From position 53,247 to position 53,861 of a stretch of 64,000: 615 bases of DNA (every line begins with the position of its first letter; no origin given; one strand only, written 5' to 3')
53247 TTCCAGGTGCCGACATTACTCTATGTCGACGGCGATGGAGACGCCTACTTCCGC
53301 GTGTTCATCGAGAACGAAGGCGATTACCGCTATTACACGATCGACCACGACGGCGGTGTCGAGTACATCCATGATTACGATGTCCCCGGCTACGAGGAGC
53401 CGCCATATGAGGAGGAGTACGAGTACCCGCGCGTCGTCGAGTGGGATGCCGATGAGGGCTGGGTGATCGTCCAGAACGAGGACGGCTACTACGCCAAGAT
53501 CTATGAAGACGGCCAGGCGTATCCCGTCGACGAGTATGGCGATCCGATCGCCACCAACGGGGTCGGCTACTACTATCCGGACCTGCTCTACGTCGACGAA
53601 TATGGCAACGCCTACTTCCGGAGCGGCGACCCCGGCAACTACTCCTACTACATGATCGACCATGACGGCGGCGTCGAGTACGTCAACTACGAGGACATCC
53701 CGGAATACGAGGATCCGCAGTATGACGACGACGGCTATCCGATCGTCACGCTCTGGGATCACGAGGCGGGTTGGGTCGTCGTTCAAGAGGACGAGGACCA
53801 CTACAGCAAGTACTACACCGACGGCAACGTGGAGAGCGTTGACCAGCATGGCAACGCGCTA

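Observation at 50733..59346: Hyper-acidic anchored surface-protein locus with a ~2,600-aa cysteine-free Tyr/Asp/Glu repeat giant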

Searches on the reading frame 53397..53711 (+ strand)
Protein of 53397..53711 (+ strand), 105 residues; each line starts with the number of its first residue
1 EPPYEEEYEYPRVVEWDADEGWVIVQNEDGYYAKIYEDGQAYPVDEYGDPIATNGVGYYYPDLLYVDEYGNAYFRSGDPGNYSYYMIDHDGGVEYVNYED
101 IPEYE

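Call 34: search_solved_structures(query=A1, max_evalue=10, show_alignments=2)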
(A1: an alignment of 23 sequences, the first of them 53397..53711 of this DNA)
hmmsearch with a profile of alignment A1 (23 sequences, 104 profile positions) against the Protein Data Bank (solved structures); distinct sequences matched with E-value up to 10: 15.
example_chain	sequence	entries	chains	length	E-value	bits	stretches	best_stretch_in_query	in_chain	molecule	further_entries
7dxn_A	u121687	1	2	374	0.0011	22.7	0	27-98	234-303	Membrane associated protein kinase with beta-propeller domain, pyrrolo-quinoline quinone b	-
7evf_AA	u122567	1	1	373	0.0011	22.6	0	27-98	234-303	PQQ_3 domain-containing protein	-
7eq5_A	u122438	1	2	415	0.0023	21.7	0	27-97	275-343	Membrane associated protein kinase with beta-propeller domain, pyrrolo-quinoline quinone b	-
1hcd_A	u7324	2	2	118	0.033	18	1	36-96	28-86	HISACTOPHILIN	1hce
6gxs_A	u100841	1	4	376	0.093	16.5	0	53-80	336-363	CV39L lectin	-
4f34_A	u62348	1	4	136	0.18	15.6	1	32-94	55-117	de novo protein Symfoil-4V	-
3pa8_A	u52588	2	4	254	0.23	15.3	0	42-102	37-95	Toxin B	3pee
9bja_A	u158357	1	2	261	0.23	15.2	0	42-102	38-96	Toxin B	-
7fh6_A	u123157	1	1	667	0.26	15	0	29-74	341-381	CylK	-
7fh8_A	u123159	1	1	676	0.27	15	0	29-74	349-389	CylK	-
7fh7_A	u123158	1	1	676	0.28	15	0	29-74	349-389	CylK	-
7ron_A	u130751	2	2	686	0.29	14.9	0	29-74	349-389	CylK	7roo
3p6j_A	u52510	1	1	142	0.7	13.7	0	32-93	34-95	de novo designed beta-trefoil architecture with symmetric primary structure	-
2j04_A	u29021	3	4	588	1.8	12.4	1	7-51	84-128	HYPOTHETICAL PROTEIN YPL007C | Transcription factor tau 60 kDa subunit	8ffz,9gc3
3amr_A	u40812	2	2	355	8.1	10.3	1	61-97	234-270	3-phytase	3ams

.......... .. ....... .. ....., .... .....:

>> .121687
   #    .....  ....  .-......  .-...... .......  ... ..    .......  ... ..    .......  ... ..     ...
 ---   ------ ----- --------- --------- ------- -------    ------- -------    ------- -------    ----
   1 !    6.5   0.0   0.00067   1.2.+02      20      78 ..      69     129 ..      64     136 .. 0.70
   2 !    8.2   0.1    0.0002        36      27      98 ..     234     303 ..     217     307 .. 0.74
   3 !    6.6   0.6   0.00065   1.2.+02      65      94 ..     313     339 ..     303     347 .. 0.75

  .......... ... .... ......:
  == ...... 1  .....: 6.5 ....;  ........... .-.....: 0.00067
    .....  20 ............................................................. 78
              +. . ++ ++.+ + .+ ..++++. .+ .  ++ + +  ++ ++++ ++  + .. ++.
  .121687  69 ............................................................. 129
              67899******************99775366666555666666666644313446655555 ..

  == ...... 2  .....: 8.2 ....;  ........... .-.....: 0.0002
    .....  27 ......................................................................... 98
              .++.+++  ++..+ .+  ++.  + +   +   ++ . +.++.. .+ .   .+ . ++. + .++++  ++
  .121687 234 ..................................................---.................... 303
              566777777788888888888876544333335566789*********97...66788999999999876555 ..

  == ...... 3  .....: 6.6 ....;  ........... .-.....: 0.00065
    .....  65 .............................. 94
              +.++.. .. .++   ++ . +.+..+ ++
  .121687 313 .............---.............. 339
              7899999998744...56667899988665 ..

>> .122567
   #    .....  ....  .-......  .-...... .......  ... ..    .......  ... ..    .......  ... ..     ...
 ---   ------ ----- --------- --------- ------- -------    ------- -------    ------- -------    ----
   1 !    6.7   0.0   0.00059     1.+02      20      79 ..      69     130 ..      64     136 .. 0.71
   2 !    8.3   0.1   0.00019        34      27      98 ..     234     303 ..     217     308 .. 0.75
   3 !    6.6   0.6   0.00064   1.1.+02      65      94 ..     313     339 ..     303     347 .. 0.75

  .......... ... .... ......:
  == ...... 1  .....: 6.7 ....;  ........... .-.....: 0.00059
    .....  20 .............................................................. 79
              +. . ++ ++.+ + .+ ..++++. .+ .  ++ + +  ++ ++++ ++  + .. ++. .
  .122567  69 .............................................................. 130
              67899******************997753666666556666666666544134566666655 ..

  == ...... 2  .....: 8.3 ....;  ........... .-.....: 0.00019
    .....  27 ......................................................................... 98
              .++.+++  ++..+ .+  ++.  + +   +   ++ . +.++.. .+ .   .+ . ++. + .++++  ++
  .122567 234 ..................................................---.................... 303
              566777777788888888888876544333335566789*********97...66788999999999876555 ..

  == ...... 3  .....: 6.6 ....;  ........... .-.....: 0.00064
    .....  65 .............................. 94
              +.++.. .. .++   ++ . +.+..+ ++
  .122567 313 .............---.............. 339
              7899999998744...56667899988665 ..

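Call 40: search_protein_representatives(alignment_id=A1)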
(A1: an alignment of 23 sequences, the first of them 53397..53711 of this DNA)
Query: 23 sequences, 104 profile positions. Proteins with E-value up to 0.001 (for the whole library): 639; up to 1e-10: 30; up to 1e-30: 6. The best 150 are listed.
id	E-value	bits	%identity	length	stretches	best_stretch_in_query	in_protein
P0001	2.3e-229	760.8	-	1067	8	2-104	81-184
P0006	6.3e-184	614.8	-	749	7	2-104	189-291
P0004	5.8e-97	335.3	-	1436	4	2-104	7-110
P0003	8.9e-78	273.7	-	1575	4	2-104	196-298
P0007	1.6e-38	147.6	-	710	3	4-104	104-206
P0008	5.6e-32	126.5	-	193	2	28-104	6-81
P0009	1.7e-22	96.0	-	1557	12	28-103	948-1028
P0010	6.8e-21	90.9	-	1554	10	56-103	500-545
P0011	4.2e-20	88.4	-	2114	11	14-77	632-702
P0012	5.1e-17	78.4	-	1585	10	53-103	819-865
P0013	3.7e-15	72.5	-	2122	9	57-102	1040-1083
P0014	1.5e-14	70.5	-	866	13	29-81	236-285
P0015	1.8e-14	70.3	-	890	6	5-103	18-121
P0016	3.4e-14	69.4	-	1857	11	29-96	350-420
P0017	3.6e-14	69.3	-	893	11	32-99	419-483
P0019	1.6e-13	67.2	-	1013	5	5-91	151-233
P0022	4.8e-13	65.7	-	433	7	45-97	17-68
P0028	6.3e-11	58.9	-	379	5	7-79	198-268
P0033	1.1e-10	58.1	-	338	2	8-101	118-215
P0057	1.6e-09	54.3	-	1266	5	5-103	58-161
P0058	1.8e-09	54.2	-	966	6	6-103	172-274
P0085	3.8e-08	49.9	-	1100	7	7-103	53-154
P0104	1.1e-07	48.5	-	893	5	6-104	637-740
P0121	1.9e-07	47.7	-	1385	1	8-101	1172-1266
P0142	4.9e-07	46.4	-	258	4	28-95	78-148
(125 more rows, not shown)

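Call 44: search_protein_families(library=pfam, alignment_id=A3, max_evalue=0.001)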
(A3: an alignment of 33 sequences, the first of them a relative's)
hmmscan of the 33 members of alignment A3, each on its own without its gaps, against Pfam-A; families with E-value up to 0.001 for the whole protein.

A. member 1, P0009 (1557 aa): 10 families
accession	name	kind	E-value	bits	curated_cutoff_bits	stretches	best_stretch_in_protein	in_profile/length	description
PF25021.1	TEN_NHL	-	7.8e-143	476.2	27.1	16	857-910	130-181/357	Teneurin NHL domain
PF01436.27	NHL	-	7.3e-104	335.4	20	12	572-597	1-26/28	NHL repeat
PF06739.17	SBBP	-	3.3e-50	168.2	20.5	0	1038-1057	11-29/38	Beta-propeller repeat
PF08450.18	SGL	-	2.9e-44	152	26.3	2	700-786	130-217/246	SMP-30/Gluconolactonase/LRE-like region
PF24684.1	Vgb_lyase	-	1.5e-23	83.5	50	0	705-848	98-216/290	Virginiamycin B lyase family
PF13449.12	Phytase-like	-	4.2e-18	66.7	27.6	0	167-253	6-100/284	Esterase-like activity of phytase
PF22701.2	Mala_s_1-like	-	1.2e-16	61.5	27.5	0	706-781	90-158/195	Mal s 1 allergenic protein-like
PF02393.21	US22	-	4e-12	46.7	35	0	990-1014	84-108/124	US22 like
PF06977.17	SdiA-regulated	-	2.3e-10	40.5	21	0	133-189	192-246/249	SdiA-regulated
PF07494.17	Reg_prop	-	5.3e-07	29.5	20.4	0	224-239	8-23/24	Two component regulator propeller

B. families by the number of members that match (of 33 scanned): 70 families (the first 25 are shown)
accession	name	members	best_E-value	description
PF06739.17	SBBP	25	4e-69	Beta-propeller repeat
PF01436.27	NHL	24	1.5e-185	NHL repeat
PF25021.1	TEN_NHL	22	4.5e-186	Teneurin NHL domain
PF08450.18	SGL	22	3e-70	SMP-30/Gluconolactonase/LRE-like region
PF06977.17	SdiA-regulated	22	2.2e-20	SdiA-regulated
PF24684.1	Vgb_lyase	21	1.3e-42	Virginiamycin B lyase family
PF13449.12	Phytase-like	21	2.5e-27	Esterase-like activity of phytase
PF22701.2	Mala_s_1-like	20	1.6e-26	Mal s 1 allergenic protein-like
PF07494.17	Reg_prop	19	6.8e-16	Two component regulator propeller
PF20067.5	SSL_N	16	1.1e-23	Strictosidine synthase-like, N-terminal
PF02393.21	US22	15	2.3e-18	US22 like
PF05787.19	PhoX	8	3.7e-14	Alkaline phosphatase PhoX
PF23500.1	DUF7133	7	1.7e-08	Domain of unknown function (DUF7133)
PF01731.26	Arylesterase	5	9.2e-34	Arylesterase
PF21456.2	Gp7_6th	4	2e-15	Baseplate wedge protein gp7, domain VI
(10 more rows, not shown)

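Call 58: search_protein_families(library=pfam, proteins=[P0033, P0019, P0028, P0022, P0121, P0057, P0058, P0085, P0104, P0142], max_evalue=0.001)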
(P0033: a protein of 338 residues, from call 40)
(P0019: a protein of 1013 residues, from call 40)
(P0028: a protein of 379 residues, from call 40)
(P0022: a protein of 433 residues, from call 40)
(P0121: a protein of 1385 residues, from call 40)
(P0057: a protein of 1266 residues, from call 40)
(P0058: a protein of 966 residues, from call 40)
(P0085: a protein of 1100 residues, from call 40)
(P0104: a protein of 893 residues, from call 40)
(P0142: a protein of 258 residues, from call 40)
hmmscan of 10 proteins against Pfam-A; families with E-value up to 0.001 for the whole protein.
P0033 (338 aa): 0 families

P0019 (1013 aa): 17 families
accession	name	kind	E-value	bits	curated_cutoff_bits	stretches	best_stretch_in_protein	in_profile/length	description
PF01436.27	NHL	-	7.9e-113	363.7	20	11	483-510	1-28/28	NHL repeat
PF06739.17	SBBP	-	9.4e-41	137.9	20.5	0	297-312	14-29/38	Beta-propeller repeat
PF08450.18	SGL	-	4.5e-37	128.4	26.3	2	435-517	132-217/246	SMP-30/Gluconolactonase/LRE-like region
PF25021.1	TEN_NHL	-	8.3e-32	111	27.1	0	293-322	327-356/357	Teneurin NHL domain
PF02018.23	CBM_4_9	-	8.4e-30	104.3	25.9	2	711-839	2-131/136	Carbohydrate binding domain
PF22701.2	Mala_s_1-like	-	3e-21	76.5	27.5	2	488-603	44-151/195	Mal s 1 allergenic protein-like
PF24684.1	Vgb_lyase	-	1.3e-18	67.2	50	2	155-375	13-213/290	Virginiamycin B lyase family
PF17170.10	DUF5128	-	2.9e-17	63.3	22.9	1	164-233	52-123/321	6-bladed beta-propeller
PF13449.12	Phytase-like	-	9.4e-17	62.3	27.6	0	300-331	72-103/284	Esterase-like activity of phytase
PF02393.21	US22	-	5e-14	52.9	35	0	474-509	68-104/124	US22 like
PF20067.5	SSL_N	-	3.9e-11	43.1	18.9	0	581-598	21-38/46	Strictosidine synthase-like, N-terminal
PF02368.24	Big_2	-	1.2e-10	41.6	22.8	1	621-700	3-79/79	Bacterial Ig-like domain (group 2)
PF07494.17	Reg_prop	-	2.7e-09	36.5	20.4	0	296-314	5-23/24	Two component regulator propeller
PF06977.17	SdiA-regulated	-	1.1e-06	28.5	21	0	156-172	224-240/249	SdiA-regulated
PF25354.1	Ig_NUP210_16th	-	0.00024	21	27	0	629-685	7-59/72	NUP210-like, Ig-like domain 16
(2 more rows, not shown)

P0028 (379 aa): 13 families
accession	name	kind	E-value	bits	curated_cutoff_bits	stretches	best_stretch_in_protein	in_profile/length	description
PF01436.27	NHL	-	1.9e-58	192.1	20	6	344-371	1-28/28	NHL repeat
PF06739.17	SBBP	-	7.2e-28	96.7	20.5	5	247-263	13-29/38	Beta-propeller repeat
PF08450.18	SGL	-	9.6e-24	84.8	26.3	0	153-189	184-220/246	SMP-30/Gluconolactonase/LRE-like region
PF17170.10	DUF5128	-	3.8e-22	79.3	22.9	4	310-370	55-116/321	6-bladed beta-propeller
PF25021.1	TEN_NHL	-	1.2e-20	74.2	27.1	0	101-146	139-180/357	Teneurin NHL domain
PF22701.2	Mala_s_1-like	-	1.9e-15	57.6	27.5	3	157-263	44-146/195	Mal s 1 allergenic protein-like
PF13449.12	Phytase-like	-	1.4e-12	48.6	27.6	0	37-186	21-101/284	Esterase-like activity of phytase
PF24684.1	Vgb_lyase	-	5.6e-11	42.2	50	2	154-265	182-283/290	Virginiamycin B lyase family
PF06977.17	SdiA-regulated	-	3.3e-08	33.5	21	0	151-170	221-240/249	SdiA-regulated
PF20067.5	SSL_N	-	7.5e-08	32.6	18.9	0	299-313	22-36/46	Strictosidine synthase-like, N-terminal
PF02393.21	US22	-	5e-06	27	35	0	94-121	68-96/124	US22 like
PF07494.17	Reg_prop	-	1.1e-05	25.5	20.4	0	348-361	8-21/24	Two component regulator propeller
PF03441.19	FAD_binding_7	-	0.00012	22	27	0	223-236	136-149/203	FAD binding domain of DNA photolyase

P0022 (433 aa): 14 families
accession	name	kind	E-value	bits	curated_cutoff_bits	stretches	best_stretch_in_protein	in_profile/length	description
PF01436.27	NHL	-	1e-67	221.4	20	7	252-277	2-27/28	NHL repeat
PF25021.1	TEN_NHL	-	5.3e-61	207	27.1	7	238-290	128-178/357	Teneurin NHL domain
PF06739.17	SBBP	-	6.5e-20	71.2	20.5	0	26-47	9-29/38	Beta-propeller repeat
PF08450.18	SGL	-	1.1e-18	68.2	26.3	3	29-174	84-217/246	SMP-30/Gluconolactonase/LRE-like region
PF06977.17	SdiA-regulated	-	6.5e-17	62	21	0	300-323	216-239/249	SdiA-regulated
PF13449.12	Phytase-like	-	3.7e-13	50.5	27.6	0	32-65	69-102/284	Esterase-like activity of phytase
PF22701.2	Mala_s_1-like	-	6.3e-13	49.4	27.5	0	255-386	43-153/195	Mal s 1 allergenic protein-like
PF24684.1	Vgb_lyase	-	5.6e-11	42.2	50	0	197-341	14-131/290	Virginiamycin B lyase family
PF23500.1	DUF7133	-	1.7e-08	34.6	27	0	128-209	14-97/385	Domain of unknown function (DUF7133)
PF17531.7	O_Spanin_T7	-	2.3e-07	31.1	25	0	299-316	24-41/59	Spanin, outer lipoprotein subunit T7-like virus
PF14485.11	DUF4431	-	1.3e-06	28.5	24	0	91-108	20-37/48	Domain of unknown function (DUF4431)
PF07494.17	Reg_prop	-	8.9e-06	25.8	20.4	0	258-268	11-21/24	Two component regulator propeller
PF02393.21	US22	-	0.00017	22.1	35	0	368-387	84-103/124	US22 like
PF22359.2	Big-like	-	0.00034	21.2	27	0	56-70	14-29/48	Bacterial Ig-like domain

P0121 (1385 aa): 1 family
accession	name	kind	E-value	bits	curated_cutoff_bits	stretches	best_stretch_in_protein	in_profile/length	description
PF07202.18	Tcp10_C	-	2.4e-05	24.3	36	0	855-873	2-20/35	T-complex protein 10 C-terminus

P0057 (1266 aa): 14 families
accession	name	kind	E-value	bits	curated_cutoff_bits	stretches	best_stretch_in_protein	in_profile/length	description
PF25021.1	TEN_NHL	-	3.7e-90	302.9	27.1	11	163-212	131-178/357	Teneurin NHL domain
PF01436.27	NHL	-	2.4e-78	254.9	20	9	117-143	1-27/28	NHL repeat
PF06739.17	SBBP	-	5.4e-26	90.7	20.5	0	509-525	13-29/38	Beta-propeller repeat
PF13449.12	Phytase-like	-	8.2e-17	62.5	27.6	0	65-151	7-101/284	Esterase-like activity of phytase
PF08450.18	SGL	-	2e-16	60.8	26.3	0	347-486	91-216/246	SMP-30/Gluconolactonase/LRE-like region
PF05787.19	PhoX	-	5.4e-16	59.3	24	0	295-387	382-477/515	Alkaline phosphatase PhoX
PF24684.1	Vgb_lyase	-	1.7e-14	53.7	50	1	453-653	96-256/290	Virginiamycin B lyase family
PF06977.17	SdiA-regulated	-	4.9e-10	39.5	21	0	451-474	220-243/249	SdiA-regulated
PF00041.27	fn3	-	7.4e-08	32.9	25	0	961-986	49-74/84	Fibronectin type III domain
PF20888.2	SVN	-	1.9e-06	28.7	27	0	741-779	6-44/95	Scytovirin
PF20067.5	SSL_N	-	3.3e-06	27.3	18.9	0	116-135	19-38/46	Strictosidine synthase-like, N-terminal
PF07494.17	Reg_prop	-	2.5e-05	24.4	20.4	0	122-136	9-23/24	Two component regulator propeller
PF16974.11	NAR2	-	4.5e-05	23.5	26.6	0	861-893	91-125/142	High-affinity nitrate transporter accessory, Ig-like domain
PF25059.1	FN3_DSCAM-DSCAML_C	-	0.0008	20.1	39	0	963-997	47-80/89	DSCAM/DSCAML C-terminal Fn3-like domain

P0058 (966 aa): 16 families
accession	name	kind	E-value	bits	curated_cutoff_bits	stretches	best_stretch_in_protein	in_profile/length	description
PF25021.1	TEN_NHL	-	1.6e-108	363.3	27.1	11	659-708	131-178/357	Teneurin NHL domain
PF01436.27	NHL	-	3.1e-83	270.4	20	8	62-88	1-27/28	NHL repeat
PF06739.17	SBBP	-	6.2e-40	135.3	20.5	1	229-247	11-29/38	Beta-propeller repeat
PF12733.13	Cadherin-like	-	7.2e-40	135.8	24.2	2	823-902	9-89/89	Cadherin-like beta sandwich domain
PF08450.18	SGL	-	3.9e-31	109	26.3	2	672-804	88-213/246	SMP-30/Gluconolactonase/LRE-like region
PF24684.1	Vgb_lyase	-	3.4e-22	79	50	1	671-752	56-130/290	Virginiamycin B lyase family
PF00404.24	Dockerin_1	-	6.4e-12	45.9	22.9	1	905-957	1-53/57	Dockerin type I domain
PF06977.17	SdiA-regulated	-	7.4e-11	42.1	21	0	768-791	216-239/249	SdiA-regulated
PF22701.2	Mala_s_1-like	-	8.8e-11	42.4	27.5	0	177-265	90-162/195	Mal s 1 allergenic protein-like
PF13449.12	Phytase-like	-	1.4e-10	42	27.6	0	631-702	31-100/284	Esterase-like activity of phytase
PF20067.5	SSL_N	-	4.1e-09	36.6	18.9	0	773-791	19-37/46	Strictosidine synthase-like, N-terminal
PF05787.19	PhoX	-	6.3e-08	32.6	24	0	666-709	425-472/515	Alkaline phosphatase PhoX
PF07494.17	Reg_prop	-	5.4e-07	29.5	20.4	0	671-686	6-21/24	Two component regulator propeller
PF01243.27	PNPOx_N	-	3.3e-05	24.7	28.1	0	719-791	29-95/120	Pyridoxamine 5'-phosphate oxidase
PF17531.7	O_Spanin_T7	-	5e-05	23.6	25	0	794-812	27-43/59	Spanin, outer lipoprotein subunit T7-like virus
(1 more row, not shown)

P0085 (1100 aa): 10 families
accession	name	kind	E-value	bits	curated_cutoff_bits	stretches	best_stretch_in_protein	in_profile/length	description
PF25021.1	TEN_NHL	-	1.9e-86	290.7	27.1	10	473-525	130-180/357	Teneurin NHL domain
PF01436.27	NHL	-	6.6e-58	190.4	20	7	484-510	1-27/28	NHL repeat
PF06739.17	SBBP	-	2.4e-21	75.8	20.5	0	483-501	12-29/38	Beta-propeller repeat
PF08450.18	SGL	-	1.2e-19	71.4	26.3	0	498-574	148-217/246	SMP-30/Gluconolactonase/LRE-like region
PF24684.1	Vgb_lyase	-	4.4e-13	49.1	50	0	55-201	139-257/290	Virginiamycin B lyase family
PF22701.2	Mala_s_1-like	-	1.1e-11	45.3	27.5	0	546-626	93-169/195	Mal s 1 allergenic protein-like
PF05345.18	He_PIG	-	7.8e-11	42.7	24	1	855-937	8-95/96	Putative Ig domain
PF13449.12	Phytase-like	-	1.3e-10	42.1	27.6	0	142-199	43-100/284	Esterase-like activity of phytase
PF07494.17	Reg_prop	-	4.2e-05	23.7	20.4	0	167-185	5-23/24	Two component regulator propeller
PF06977.17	SdiA-regulated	-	0.00046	19.9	21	0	277-299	220-242/249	SdiA-regulated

P0104 (893 aa): 11 families
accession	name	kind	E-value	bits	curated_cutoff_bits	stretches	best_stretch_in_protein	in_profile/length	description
PF01436.27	NHL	-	1.8e-65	214.3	20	5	695-721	1-27/28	NHL repeat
PF25021.1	TEN_NHL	-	2.4e-59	201.6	27.1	6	683-734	129-178/357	Teneurin NHL domain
PF08450.18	SGL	-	7.1e-21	75.4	26.3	1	328-416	132-213/246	SMP-30/Gluconolactonase/LRE-like region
PF20067.5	SSL_N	-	9.2e-13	48.3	18.9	0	696-713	21-38/46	Strictosidine synthase-like, N-terminal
PF13449.12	Phytase-like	-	1.4e-12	48.5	27.6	0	486-520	70-104/284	Esterase-like activity of phytase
PF06739.17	SBBP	-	4.5e-11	42.9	20.5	0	388-402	14-28/38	Beta-propeller repeat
PF01731.26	Arylesterase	-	5.3e-09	36.6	21.3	0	374-411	41-79/86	Arylesterase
PF06977.17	SdiA-regulated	-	2.7e-08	33.7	21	0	693-712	220-239/249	SdiA-regulated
PF24684.1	Vgb_lyase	-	3.4e-08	33.1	50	0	596-729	98-214/290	Virginiamycin B lyase family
PF17957.7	Big_7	-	8.3e-07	30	24.1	1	157-205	1-49/70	Bacterial Ig domain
PF18884.5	TSP3_bac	-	0.00042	20.5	25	1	131-151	1-21/22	Bacterial TSP3 repeat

P0142 (258 aa): 8 families
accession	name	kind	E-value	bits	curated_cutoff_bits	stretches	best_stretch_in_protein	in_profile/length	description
PF06739.17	SBBP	-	1.4e-25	89.3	20.5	4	93-128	2-34/38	Beta-propeller repeat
PF13540.12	RCC1_2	-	1.1e-11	44.6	22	0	110-125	10-25/30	Regulator of chromosome condensation (RCC1) repeat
PF07494.17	Reg_prop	-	1.8e-11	43.2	20.4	0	108-124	6-22/24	Two component regulator propeller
PF01436.27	NHL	-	2.8e-11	43.3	20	0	106-123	1-18/28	NHL repeat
PF20067.5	SSL_N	-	5.2e-05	23.4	18.9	0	111-123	25-37/46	Strictosidine synthase-like, N-terminal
PF06977.17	SdiA-regulated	-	5.8e-05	22.8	21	0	55-73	227-245/249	SdiA-regulated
PF25390.1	WD40_RLD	-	0.00012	22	150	0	57-233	103-275/363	RCC1-like domain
PF13953.12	PapC_C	-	0.00092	19.4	27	0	113-134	28-50/66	PapC C-terminal domain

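Call 75: find_homologous_proteins(query=P0121, max_evalue=0.001)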
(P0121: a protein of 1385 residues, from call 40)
Query P0121 (1385 aa): 4 proteins with E <= 0.001 among 8000 candidates.
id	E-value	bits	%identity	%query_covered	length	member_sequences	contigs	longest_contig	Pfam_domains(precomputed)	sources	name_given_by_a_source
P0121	0.0e+0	3141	100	100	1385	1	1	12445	-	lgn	-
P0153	0.0e+0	1075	48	65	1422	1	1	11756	-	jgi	jgi:hypothetical protein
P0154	3.8e-206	706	47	59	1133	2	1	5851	-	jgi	jgi:hypothetical protein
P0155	5.6e-184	632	46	58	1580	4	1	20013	PF07202.19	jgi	jgi:hypothetical protein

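Call 76: find_encoding_contigs(protein=P0121, flank=10000, max_places=2)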
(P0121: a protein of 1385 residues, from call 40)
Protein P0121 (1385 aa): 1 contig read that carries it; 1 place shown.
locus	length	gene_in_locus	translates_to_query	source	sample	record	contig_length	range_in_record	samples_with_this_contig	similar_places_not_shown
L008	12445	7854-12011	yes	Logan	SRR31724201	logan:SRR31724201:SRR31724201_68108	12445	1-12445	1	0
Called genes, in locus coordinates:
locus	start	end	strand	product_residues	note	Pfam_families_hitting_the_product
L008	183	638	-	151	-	PF13442:Cytochrome_CBB3, PF00034:Cytochrom_C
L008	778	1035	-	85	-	-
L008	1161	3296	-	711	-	PF00012:HSP70, PF06723:MreB_Mbl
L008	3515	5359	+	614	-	PF00009:GTP_EFTU (faint), PF00350:Dynamin_N, PF01926:MMR_HSR1 (weak)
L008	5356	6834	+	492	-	PF00350:Dynamin_N, PF01926:MMR_HSR1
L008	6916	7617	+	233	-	-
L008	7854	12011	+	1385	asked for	-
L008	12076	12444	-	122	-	?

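Call 77: find_encoding_contigs(protein=P0155, flank=10000, max_places=2)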
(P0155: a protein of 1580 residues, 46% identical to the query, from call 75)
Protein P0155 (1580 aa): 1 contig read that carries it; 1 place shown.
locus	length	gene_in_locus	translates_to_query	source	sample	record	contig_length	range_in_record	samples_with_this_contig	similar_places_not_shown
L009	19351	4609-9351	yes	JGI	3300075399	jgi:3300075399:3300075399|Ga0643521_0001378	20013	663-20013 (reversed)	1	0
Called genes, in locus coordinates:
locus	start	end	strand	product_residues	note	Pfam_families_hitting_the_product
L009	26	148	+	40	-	-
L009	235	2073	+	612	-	PF00350:Dynamin_N, PF01926:MMR_HSR1 (weak)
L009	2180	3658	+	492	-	PF00350:Dynamin_N, PF01926:MMR_HSR1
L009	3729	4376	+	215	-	-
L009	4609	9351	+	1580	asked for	PF07202:Tcp10_C (faint)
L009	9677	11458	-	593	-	-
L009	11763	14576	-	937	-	-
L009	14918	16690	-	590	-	-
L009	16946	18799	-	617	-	-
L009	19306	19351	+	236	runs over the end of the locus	?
